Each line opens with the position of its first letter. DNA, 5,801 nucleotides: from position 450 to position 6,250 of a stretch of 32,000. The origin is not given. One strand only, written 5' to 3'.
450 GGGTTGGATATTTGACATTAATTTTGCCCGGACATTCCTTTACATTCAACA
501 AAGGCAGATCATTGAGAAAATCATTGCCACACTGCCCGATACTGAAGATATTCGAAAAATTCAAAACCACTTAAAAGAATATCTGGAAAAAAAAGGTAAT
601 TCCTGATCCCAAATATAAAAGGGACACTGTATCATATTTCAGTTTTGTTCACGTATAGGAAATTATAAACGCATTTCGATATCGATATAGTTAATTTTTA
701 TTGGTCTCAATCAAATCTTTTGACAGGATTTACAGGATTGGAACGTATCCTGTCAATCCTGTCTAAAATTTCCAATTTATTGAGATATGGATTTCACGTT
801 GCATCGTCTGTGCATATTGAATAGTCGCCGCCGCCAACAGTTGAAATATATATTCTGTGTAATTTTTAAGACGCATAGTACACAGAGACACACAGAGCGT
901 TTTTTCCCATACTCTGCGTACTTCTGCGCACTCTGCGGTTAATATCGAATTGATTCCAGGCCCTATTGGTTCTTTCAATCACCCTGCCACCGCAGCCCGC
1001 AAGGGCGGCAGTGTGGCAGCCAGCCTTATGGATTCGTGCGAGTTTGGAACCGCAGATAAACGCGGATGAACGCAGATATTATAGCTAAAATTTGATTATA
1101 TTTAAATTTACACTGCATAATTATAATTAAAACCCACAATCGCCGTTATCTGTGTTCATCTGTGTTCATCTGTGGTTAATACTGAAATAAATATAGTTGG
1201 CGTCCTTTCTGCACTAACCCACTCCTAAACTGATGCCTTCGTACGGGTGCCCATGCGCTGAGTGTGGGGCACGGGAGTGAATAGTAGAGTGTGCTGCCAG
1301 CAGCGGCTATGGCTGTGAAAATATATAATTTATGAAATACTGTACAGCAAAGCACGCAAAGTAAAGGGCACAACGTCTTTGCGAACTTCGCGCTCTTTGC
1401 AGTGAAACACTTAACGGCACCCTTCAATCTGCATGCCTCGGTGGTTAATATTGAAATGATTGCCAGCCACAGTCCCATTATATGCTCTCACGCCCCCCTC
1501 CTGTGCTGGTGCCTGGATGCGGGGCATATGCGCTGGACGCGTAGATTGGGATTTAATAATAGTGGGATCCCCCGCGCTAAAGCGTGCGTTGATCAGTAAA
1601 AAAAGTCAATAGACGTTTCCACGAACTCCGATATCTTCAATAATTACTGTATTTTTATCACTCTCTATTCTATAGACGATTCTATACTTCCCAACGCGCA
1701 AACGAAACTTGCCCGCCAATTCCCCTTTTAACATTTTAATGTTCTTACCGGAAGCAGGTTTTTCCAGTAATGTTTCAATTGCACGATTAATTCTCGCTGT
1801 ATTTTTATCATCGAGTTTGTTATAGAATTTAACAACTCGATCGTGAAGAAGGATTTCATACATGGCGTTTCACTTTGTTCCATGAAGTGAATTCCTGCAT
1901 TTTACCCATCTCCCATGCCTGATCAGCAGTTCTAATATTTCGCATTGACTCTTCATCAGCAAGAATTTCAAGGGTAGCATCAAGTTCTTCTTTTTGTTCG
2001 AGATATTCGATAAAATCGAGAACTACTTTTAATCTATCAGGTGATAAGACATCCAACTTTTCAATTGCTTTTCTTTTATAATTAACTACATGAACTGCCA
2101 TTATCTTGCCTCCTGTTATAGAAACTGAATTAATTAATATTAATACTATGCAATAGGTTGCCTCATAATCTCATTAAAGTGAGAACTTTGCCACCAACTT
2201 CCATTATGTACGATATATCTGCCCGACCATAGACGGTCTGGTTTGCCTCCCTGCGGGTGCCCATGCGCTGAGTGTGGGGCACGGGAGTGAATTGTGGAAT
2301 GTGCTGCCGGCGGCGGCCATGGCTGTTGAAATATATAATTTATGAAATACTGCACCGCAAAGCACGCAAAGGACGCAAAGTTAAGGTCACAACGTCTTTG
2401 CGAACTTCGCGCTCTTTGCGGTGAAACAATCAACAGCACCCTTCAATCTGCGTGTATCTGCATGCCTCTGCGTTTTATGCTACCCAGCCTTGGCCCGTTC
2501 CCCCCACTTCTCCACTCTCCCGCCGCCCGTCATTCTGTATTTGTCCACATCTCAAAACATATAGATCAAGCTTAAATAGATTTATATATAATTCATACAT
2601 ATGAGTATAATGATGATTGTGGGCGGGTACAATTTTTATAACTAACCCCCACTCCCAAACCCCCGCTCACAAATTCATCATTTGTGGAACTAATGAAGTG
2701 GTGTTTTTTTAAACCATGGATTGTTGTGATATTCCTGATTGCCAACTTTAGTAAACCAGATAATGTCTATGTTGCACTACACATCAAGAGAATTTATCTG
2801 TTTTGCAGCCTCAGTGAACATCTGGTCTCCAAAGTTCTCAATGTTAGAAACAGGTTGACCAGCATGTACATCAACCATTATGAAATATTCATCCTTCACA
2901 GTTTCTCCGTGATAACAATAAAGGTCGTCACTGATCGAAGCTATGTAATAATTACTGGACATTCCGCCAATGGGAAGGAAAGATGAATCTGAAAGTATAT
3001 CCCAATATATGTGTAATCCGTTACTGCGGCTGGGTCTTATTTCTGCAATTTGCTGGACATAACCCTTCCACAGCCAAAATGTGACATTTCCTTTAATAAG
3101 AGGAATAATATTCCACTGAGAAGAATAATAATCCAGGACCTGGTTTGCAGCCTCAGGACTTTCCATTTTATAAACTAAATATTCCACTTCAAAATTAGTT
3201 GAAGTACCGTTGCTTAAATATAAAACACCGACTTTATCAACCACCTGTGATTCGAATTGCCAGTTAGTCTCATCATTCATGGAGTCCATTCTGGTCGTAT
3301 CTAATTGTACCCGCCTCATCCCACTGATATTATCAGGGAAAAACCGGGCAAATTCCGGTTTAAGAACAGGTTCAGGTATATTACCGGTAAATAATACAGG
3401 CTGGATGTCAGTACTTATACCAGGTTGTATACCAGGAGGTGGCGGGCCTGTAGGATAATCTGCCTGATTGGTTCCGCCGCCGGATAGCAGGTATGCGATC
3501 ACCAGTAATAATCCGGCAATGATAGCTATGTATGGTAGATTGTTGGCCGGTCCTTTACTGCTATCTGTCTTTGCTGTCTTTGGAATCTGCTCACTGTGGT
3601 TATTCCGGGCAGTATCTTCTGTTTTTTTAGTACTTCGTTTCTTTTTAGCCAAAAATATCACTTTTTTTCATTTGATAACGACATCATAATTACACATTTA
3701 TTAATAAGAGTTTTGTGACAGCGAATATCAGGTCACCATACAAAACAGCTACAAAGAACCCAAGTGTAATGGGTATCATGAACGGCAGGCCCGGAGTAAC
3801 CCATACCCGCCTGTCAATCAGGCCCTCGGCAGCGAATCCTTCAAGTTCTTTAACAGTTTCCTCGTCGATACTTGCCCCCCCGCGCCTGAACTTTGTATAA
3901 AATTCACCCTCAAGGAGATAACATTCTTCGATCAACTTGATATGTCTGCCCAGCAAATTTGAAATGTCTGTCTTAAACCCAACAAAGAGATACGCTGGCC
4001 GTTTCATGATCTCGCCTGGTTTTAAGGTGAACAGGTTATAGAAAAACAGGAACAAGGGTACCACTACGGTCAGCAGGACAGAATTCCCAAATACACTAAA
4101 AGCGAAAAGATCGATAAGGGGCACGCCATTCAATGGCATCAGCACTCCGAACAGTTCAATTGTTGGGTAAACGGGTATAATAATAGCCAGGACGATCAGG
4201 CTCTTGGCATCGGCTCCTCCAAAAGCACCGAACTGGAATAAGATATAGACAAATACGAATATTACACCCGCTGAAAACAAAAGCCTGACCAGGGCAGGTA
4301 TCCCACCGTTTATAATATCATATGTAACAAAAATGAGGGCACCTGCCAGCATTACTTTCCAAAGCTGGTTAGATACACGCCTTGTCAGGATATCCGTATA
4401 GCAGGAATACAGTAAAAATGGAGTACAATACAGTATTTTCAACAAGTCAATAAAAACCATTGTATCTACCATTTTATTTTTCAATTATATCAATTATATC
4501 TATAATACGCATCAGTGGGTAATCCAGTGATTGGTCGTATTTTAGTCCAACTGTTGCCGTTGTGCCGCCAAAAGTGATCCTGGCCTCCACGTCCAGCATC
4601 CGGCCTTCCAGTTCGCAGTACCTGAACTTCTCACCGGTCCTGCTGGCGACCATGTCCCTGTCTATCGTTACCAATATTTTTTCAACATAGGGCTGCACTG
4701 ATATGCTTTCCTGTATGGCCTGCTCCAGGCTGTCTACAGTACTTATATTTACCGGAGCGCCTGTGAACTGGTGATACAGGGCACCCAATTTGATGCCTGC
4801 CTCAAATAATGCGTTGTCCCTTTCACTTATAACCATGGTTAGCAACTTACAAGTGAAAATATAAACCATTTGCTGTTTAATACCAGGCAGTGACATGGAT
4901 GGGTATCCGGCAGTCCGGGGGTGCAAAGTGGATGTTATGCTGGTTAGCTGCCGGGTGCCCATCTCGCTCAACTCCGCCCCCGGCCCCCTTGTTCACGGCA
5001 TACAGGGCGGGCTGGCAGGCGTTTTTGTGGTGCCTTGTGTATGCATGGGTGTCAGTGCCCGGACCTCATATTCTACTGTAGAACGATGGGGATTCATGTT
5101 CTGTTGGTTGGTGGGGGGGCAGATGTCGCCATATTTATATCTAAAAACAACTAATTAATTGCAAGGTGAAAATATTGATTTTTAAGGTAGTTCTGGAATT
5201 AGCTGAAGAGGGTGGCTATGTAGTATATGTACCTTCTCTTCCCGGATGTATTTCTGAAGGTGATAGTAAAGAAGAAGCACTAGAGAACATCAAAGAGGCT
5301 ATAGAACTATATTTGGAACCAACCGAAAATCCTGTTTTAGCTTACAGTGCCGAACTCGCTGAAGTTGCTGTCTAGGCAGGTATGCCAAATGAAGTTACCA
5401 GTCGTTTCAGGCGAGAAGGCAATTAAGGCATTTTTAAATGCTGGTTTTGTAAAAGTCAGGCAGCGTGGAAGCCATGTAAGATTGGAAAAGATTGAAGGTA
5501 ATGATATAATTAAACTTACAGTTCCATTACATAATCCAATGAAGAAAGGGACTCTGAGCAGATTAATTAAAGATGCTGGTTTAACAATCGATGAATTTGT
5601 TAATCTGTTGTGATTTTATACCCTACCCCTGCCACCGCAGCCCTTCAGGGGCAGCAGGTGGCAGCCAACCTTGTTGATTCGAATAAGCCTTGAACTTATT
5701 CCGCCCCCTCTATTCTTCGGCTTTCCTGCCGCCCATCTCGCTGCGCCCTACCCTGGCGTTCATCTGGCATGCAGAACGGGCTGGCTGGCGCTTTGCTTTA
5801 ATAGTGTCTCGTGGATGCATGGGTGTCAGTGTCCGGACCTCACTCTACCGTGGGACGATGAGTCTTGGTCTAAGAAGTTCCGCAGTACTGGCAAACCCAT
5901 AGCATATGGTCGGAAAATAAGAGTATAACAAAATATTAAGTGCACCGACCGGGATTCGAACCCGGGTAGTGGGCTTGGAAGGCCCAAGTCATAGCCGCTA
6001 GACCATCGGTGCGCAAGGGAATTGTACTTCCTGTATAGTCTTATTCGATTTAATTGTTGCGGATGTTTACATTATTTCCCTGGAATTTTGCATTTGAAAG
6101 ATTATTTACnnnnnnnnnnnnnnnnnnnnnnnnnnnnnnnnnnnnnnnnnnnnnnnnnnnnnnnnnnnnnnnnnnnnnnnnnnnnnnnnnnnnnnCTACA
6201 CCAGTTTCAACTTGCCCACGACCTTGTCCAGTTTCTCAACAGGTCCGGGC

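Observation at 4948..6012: A second, different repeat pair brackets hicB-hicA and abuts the 3' end of tRNA-Gly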

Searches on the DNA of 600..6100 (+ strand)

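Call 8: search_rna_families(source=window, start=600, end=6100, threshold=evalue, max_evalue=10)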
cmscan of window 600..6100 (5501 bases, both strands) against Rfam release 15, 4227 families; matches with E-value up to 10: 10.
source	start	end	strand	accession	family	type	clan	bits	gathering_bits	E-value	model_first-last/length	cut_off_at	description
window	5941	6012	-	RF00005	tRNA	Gene; tRNA;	CL00001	63.8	29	1.3e-12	1-71/71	no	tRNA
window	5940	6012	+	RF04354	Plastid-ycf2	Cis-reg;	-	26.7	65.7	0.024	1-75/75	no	Plastid-ycf2 5UTR RNA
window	1041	1190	+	RF03338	MIR4416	Gene; miRNA;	-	24.8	70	0.048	1-147/147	no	MIR4416 microRNA precursor family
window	1591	1665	-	RF01188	snR56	Gene; snRNA; snoRNA; CD-box;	CL00049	23.4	54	5.1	1-84/84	no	Small nucleolar RNA snR56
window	5942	6012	-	RF01684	mascRNA-menRNA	Gene;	-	20.7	42.5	1.2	1-56/56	no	MALAT1-associated small cytoplasmic RNA/MEN beta RNA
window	5146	5251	+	RF00377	snoU6-53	Gene; snRNA; snoRNA; CD-box;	-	20.2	36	0.72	1-110/110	no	Small nucleolar RNA U6-53/MBII-28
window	1018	1201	+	RF04139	MIR841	Gene; miRNA;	-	18.8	200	2.5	1-212/212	no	MIR841 microRNA precursor family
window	1047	1178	-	RF03714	MIR774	Gene; miRNA;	-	18.5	80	9.5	1-98/98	no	MIR774 microRNA precursor family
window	1838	1902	+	RF01526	ceN106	Gene; snRNA; snoRNA; CD-box;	-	18.4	60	4.5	1-77/77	no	C. elegans snoRNA ceN106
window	1045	1180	+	RF04210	MIR8643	Gene; miRNA;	-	18.3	135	5.6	1-150/150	no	MIR8643 microRNA precursor family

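Call 84: search_dna_similar(query=window:4886-5940:+, collection=plasmids, mode=distant, max_rows=8)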
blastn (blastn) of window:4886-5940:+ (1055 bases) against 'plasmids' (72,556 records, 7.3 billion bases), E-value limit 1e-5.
No match.

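Call 85: search_dna_similar(query=window:4886-5940:+, collection=phages, mode=distant, max_rows=8)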
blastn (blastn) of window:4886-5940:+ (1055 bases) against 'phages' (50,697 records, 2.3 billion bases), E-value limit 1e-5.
No match.

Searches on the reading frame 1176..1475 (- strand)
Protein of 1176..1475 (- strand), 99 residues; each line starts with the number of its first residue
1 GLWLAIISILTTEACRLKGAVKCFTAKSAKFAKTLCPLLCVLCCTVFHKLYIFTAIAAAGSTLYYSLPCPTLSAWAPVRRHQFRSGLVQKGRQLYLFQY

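Call 76: search_protein_families(library=pfam, proteins=[window:1176-1475:-], max_evalue=1)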
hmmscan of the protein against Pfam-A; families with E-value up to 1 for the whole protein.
window:1176-1475:- (99 aa): 1 family
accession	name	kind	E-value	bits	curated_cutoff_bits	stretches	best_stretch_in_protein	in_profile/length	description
PF07690.21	MFS_1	-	0.057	12.8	33.4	1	40-89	75-127/347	Major Facilitator Superfamily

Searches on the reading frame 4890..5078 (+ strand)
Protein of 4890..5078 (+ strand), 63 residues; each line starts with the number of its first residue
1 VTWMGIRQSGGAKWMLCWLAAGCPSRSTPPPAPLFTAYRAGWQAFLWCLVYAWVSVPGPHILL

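Call 76: search_protein_families(library=pfam, proteins=[window:4890-5078:+], max_evalue=1)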
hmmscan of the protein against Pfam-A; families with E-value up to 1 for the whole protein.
window:4890-5078:+ (63 aa): 0 families

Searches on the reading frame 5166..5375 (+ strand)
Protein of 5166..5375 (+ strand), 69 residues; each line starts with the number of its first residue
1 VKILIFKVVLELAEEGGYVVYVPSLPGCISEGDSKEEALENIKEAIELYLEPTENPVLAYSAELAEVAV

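Call 13: search_protein_families(library=pfam, proteins=[window:5166-5375:+], max_evalue=0.01)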
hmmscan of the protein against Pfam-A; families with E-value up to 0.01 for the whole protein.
window:5166-5375:+ (69 aa): 3 families
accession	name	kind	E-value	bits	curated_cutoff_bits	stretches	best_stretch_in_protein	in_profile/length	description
PF15919.11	HicB_lk_antitox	-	2e-11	44.6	27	1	6-52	1-47/123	HicB_like antitoxin of bacterial toxin-antitoxin system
PF21748.3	UPF0150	-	6.3e-06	26.5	27.3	1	11-50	13-53/64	UPF0150-like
PF24113.1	DUF7387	-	0.00061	20.5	27.9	1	26-55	31-60/85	Family of unknown function (DUF7387)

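Call 81: find_encoding_contigs(protein=window:5166-5375:+, flank=10000, max_places=10)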
Protein window:5166-5375:+ (69 aa): no gene with exactly this product is on record in the collection.

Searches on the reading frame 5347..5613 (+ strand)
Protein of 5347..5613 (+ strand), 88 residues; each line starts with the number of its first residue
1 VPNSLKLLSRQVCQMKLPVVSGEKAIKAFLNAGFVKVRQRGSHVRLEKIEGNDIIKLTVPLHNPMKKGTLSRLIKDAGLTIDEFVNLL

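Call 13: search_protein_families(library=pfam, proteins=[window:5392-5613:+], max_evalue=0.01)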
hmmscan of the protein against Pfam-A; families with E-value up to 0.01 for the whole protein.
window:5392-5613:+ (73 aa): 1 family
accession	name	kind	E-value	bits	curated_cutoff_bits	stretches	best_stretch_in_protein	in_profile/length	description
PF07927.17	HicA_toxin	-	4.2e-16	59.2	27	1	8-64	2-58/58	HicA toxin of bacterial toxin-antitoxin,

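Call 15: find_encoding_contigs(protein=window:5392-5613:+, flank=10000, max_places=10)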
Protein window:5392-5613:+ (73 aa): no gene with exactly this product is on record in the collection.

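Call 82: find_encoding_contigs(protein=window:5347-5613:+, flank=10000, max_places=10)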
Protein window:5347-5613:+ (88 aa): no gene with exactly this product is on record in the collection.

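Call 87: find_encoding_contigs(protein=window:5389-5613:+, flank=10000, max_places=10)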
Protein window:5389-5613:+ (74 aa): 14 contigs read that carry it; 10 places shown.
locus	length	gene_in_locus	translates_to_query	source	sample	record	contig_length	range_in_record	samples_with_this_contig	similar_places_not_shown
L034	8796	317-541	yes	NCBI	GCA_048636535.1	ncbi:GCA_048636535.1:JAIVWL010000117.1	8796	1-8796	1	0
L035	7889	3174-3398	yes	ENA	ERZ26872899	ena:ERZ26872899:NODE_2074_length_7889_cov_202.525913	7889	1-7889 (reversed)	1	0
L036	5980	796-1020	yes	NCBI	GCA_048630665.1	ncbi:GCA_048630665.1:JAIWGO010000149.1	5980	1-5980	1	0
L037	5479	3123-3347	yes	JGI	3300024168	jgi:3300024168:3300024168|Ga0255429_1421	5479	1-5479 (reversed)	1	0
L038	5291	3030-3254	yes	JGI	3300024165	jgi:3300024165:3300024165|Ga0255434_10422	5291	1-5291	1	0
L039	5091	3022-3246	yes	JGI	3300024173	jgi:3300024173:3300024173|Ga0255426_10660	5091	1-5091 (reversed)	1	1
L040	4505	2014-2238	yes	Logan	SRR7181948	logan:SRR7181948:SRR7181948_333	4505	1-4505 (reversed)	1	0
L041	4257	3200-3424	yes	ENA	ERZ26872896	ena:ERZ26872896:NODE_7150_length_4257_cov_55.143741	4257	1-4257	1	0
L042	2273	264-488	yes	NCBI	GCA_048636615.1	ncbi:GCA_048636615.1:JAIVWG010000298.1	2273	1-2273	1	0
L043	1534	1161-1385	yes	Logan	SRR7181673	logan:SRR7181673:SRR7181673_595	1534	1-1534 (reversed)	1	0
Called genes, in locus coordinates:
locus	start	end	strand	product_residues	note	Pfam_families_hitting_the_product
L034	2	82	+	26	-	?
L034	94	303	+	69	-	PF15919:HicB_lk_antitox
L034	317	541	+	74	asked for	PF07927:HicA_toxin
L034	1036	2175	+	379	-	PF05559:DUF763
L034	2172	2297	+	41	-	-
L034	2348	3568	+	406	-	PF01546:Peptidase_M20, PF07687:M20_dimer (weak)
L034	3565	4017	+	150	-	PF00583:Acetyltransf_1, PF13673:Acetyltransf_10, PF13508:Acetyltransf_7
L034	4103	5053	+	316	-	PF02289:MCH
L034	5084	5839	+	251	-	PF13353:Fer4_12, PF04055:Radical_SAM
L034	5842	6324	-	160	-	-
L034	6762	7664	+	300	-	PF01874:CitG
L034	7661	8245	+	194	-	PF04289:DUF447_N, PF20766:DUF447_C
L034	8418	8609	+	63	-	PF03259:Robl_LC7 (weak)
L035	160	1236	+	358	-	PF00092:VWA, PF13519:VWA_2 (weak), PF25106:VWA_4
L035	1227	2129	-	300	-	PF08489:TiaS_FLD (faint), PF22641:TiaS_TCKD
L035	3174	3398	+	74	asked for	PF07927:HicA_toxin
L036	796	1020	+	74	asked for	PF07927:HicA_toxin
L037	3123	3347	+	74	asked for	PF07927:HicA_toxin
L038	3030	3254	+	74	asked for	PF07927:HicA_toxin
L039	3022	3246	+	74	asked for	PF07927:HicA_toxin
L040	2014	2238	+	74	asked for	PF07927:HicA_toxin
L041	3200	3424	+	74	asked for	PF07927:HicA_toxin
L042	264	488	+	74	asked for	PF07927:HicA_toxin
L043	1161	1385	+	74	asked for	PF07927:HicA_toxin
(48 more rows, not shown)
